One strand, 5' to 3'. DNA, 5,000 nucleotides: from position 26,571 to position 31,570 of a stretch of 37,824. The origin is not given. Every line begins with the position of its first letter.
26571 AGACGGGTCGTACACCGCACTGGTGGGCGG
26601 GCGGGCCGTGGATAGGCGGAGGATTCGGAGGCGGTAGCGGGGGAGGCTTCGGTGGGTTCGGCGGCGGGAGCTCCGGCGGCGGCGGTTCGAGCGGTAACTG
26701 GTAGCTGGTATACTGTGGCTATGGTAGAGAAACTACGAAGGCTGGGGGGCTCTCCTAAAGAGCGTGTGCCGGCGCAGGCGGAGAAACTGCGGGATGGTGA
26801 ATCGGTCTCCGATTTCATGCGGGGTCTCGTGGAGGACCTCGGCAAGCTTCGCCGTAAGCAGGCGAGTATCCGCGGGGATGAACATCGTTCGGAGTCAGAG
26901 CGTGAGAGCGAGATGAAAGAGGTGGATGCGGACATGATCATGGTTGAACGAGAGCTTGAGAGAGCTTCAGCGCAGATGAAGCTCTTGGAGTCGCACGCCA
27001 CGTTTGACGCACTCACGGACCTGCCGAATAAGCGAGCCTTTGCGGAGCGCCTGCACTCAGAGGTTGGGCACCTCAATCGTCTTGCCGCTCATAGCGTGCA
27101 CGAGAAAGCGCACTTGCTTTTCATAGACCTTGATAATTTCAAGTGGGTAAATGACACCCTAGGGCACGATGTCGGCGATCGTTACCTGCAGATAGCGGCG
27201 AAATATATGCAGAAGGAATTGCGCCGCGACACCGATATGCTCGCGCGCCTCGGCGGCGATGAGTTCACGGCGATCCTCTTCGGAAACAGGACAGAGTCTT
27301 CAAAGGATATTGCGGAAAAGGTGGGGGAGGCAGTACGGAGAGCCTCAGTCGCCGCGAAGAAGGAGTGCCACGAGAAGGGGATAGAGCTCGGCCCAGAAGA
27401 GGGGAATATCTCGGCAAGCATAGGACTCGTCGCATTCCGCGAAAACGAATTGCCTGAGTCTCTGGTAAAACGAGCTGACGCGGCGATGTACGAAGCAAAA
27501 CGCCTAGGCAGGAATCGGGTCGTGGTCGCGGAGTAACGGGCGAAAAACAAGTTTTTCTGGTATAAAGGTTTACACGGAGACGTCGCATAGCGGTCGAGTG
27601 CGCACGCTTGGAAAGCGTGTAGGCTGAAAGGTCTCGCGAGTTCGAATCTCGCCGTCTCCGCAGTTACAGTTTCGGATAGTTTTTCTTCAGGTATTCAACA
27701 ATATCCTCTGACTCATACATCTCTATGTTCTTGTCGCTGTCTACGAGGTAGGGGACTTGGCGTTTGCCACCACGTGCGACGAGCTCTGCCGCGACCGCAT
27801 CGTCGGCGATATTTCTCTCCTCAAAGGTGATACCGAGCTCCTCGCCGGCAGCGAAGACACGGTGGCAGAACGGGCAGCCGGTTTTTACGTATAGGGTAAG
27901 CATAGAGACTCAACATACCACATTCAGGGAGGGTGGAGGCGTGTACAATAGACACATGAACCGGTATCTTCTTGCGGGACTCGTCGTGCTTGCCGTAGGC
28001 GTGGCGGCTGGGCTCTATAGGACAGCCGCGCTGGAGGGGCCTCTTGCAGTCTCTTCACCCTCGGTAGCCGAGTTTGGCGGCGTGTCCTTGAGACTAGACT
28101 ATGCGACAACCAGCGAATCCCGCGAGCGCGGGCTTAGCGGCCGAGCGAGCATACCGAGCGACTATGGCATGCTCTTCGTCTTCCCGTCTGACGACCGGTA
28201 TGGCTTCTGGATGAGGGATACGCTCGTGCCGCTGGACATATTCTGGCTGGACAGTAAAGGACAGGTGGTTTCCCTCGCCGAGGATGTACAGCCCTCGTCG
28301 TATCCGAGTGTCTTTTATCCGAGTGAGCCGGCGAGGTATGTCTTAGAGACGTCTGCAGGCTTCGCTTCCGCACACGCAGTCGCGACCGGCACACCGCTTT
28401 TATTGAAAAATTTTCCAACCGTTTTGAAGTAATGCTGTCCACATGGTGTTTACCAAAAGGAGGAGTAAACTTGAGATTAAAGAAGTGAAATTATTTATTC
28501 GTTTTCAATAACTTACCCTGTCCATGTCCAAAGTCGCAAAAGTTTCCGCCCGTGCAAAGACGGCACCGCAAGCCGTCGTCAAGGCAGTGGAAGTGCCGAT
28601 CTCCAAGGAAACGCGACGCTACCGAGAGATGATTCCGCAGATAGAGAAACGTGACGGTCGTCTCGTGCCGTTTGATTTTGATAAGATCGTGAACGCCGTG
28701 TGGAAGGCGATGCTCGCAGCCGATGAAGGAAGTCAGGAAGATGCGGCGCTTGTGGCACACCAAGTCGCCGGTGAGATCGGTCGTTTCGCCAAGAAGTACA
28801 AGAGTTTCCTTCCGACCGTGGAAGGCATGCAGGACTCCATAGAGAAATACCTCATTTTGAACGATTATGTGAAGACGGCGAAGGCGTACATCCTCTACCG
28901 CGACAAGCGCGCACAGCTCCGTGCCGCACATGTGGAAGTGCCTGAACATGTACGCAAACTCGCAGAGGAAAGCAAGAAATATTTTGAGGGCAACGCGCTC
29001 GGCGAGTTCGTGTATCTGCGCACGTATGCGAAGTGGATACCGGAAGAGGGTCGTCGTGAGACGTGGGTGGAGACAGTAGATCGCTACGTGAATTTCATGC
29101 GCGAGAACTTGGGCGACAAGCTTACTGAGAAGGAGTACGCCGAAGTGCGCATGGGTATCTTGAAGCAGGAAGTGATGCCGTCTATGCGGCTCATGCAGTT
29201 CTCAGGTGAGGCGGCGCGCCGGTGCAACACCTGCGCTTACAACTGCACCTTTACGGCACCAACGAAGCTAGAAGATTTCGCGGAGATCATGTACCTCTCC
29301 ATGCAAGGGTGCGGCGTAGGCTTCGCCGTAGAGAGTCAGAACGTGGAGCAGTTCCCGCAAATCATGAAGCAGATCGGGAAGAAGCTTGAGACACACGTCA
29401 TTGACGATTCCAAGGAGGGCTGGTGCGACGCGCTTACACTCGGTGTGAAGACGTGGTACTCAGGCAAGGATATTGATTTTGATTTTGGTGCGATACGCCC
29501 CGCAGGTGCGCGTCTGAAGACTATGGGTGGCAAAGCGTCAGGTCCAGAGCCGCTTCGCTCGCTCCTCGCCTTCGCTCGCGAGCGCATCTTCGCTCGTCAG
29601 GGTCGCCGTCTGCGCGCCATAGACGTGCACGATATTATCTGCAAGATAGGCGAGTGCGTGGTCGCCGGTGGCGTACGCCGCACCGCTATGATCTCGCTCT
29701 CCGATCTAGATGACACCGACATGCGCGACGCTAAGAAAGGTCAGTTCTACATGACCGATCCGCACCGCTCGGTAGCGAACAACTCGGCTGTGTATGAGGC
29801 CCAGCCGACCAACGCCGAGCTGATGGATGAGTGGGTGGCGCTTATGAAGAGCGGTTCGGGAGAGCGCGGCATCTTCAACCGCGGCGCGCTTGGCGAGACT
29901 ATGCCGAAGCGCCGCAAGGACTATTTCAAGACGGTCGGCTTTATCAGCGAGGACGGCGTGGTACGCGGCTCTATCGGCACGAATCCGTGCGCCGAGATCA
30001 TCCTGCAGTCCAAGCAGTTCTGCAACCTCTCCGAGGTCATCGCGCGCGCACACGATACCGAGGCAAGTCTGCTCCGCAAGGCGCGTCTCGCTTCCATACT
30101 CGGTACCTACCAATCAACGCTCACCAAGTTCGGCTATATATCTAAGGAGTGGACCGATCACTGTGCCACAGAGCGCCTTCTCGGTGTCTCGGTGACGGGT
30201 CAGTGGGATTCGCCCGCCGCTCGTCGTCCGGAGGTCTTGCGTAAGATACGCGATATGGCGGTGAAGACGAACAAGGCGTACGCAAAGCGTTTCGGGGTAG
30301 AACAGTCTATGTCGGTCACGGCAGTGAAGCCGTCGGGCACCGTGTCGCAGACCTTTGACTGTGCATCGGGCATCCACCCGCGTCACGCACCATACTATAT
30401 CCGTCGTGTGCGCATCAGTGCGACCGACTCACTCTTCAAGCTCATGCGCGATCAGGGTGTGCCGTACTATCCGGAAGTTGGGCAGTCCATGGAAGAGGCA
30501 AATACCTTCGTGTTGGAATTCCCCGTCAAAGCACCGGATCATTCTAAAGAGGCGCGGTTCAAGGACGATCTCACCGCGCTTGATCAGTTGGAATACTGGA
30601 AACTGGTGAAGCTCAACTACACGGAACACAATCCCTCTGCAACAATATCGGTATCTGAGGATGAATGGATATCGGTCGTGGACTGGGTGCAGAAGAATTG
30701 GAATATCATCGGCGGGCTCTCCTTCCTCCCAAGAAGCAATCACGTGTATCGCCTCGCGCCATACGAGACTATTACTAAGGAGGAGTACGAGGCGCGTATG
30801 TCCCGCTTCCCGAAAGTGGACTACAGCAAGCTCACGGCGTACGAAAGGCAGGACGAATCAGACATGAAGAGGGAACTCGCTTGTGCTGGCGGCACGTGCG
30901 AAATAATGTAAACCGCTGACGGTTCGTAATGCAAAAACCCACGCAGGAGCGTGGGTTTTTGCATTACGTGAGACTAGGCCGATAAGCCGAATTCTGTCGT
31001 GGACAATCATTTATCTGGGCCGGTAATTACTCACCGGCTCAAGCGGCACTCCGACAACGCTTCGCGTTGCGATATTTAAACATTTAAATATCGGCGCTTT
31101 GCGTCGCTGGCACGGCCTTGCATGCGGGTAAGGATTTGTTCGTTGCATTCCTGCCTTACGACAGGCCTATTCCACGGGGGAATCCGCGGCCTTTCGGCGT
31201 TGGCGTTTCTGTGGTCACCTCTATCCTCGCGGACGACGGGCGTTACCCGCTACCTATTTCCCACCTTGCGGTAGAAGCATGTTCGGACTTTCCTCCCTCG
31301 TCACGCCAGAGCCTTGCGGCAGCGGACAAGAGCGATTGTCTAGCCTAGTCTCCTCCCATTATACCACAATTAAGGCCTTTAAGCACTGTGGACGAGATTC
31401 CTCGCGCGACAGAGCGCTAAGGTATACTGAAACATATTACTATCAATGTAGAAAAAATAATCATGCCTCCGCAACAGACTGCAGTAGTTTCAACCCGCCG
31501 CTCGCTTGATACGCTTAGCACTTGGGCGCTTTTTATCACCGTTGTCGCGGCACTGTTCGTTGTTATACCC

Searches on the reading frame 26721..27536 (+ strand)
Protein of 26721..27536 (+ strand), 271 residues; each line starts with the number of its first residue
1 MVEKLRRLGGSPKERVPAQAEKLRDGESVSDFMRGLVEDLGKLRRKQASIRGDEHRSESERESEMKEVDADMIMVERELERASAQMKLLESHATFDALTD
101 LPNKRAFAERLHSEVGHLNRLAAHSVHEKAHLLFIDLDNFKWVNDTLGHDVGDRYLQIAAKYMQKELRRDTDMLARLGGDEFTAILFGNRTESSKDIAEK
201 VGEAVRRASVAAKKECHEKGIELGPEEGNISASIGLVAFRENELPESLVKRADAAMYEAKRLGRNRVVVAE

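Call 52: search_protein_families(library=pfam, proteins=[window:26721-27536:+], max_evalue=0.001)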
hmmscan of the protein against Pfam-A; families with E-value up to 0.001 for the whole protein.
window:26721-27536:+ (271 aa): 1 family
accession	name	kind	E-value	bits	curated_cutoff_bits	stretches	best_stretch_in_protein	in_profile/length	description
PF00990.26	GGDEF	-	2.7e-39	135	23.8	1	93-266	1-161/161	Diguanylate cyclase, GGDEF domain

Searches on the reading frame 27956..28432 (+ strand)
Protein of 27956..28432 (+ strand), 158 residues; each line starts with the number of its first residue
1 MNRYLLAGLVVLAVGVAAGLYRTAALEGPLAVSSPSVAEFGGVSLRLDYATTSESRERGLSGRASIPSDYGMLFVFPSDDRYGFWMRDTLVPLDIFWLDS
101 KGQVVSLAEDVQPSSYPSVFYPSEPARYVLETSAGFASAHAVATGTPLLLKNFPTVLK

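Call 52: search_protein_families(library=pfam, proteins=[window:27956-28432:+], max_evalue=0.001)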
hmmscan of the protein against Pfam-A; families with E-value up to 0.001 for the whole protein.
window:27956-28432:+ (158 aa): 1 family
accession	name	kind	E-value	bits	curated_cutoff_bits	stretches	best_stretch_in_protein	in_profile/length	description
PF02643.20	DUF192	-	3.8e-28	97.9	27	1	46-147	2-93/96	Uncharacterized ACR, COG1430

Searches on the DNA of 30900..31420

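Call 38: search_rna_families(source=window, start=30900, end=31420, threshold=gathering, show_alignments=1)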
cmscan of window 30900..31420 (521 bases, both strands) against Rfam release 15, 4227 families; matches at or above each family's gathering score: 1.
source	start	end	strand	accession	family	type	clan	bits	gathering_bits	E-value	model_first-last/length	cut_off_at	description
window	30967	31351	-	RF00010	RNaseP_bact_a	Gene; ribozyme;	CL00002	130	100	1.3e-41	1-367/367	no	Bacterial RNase P class A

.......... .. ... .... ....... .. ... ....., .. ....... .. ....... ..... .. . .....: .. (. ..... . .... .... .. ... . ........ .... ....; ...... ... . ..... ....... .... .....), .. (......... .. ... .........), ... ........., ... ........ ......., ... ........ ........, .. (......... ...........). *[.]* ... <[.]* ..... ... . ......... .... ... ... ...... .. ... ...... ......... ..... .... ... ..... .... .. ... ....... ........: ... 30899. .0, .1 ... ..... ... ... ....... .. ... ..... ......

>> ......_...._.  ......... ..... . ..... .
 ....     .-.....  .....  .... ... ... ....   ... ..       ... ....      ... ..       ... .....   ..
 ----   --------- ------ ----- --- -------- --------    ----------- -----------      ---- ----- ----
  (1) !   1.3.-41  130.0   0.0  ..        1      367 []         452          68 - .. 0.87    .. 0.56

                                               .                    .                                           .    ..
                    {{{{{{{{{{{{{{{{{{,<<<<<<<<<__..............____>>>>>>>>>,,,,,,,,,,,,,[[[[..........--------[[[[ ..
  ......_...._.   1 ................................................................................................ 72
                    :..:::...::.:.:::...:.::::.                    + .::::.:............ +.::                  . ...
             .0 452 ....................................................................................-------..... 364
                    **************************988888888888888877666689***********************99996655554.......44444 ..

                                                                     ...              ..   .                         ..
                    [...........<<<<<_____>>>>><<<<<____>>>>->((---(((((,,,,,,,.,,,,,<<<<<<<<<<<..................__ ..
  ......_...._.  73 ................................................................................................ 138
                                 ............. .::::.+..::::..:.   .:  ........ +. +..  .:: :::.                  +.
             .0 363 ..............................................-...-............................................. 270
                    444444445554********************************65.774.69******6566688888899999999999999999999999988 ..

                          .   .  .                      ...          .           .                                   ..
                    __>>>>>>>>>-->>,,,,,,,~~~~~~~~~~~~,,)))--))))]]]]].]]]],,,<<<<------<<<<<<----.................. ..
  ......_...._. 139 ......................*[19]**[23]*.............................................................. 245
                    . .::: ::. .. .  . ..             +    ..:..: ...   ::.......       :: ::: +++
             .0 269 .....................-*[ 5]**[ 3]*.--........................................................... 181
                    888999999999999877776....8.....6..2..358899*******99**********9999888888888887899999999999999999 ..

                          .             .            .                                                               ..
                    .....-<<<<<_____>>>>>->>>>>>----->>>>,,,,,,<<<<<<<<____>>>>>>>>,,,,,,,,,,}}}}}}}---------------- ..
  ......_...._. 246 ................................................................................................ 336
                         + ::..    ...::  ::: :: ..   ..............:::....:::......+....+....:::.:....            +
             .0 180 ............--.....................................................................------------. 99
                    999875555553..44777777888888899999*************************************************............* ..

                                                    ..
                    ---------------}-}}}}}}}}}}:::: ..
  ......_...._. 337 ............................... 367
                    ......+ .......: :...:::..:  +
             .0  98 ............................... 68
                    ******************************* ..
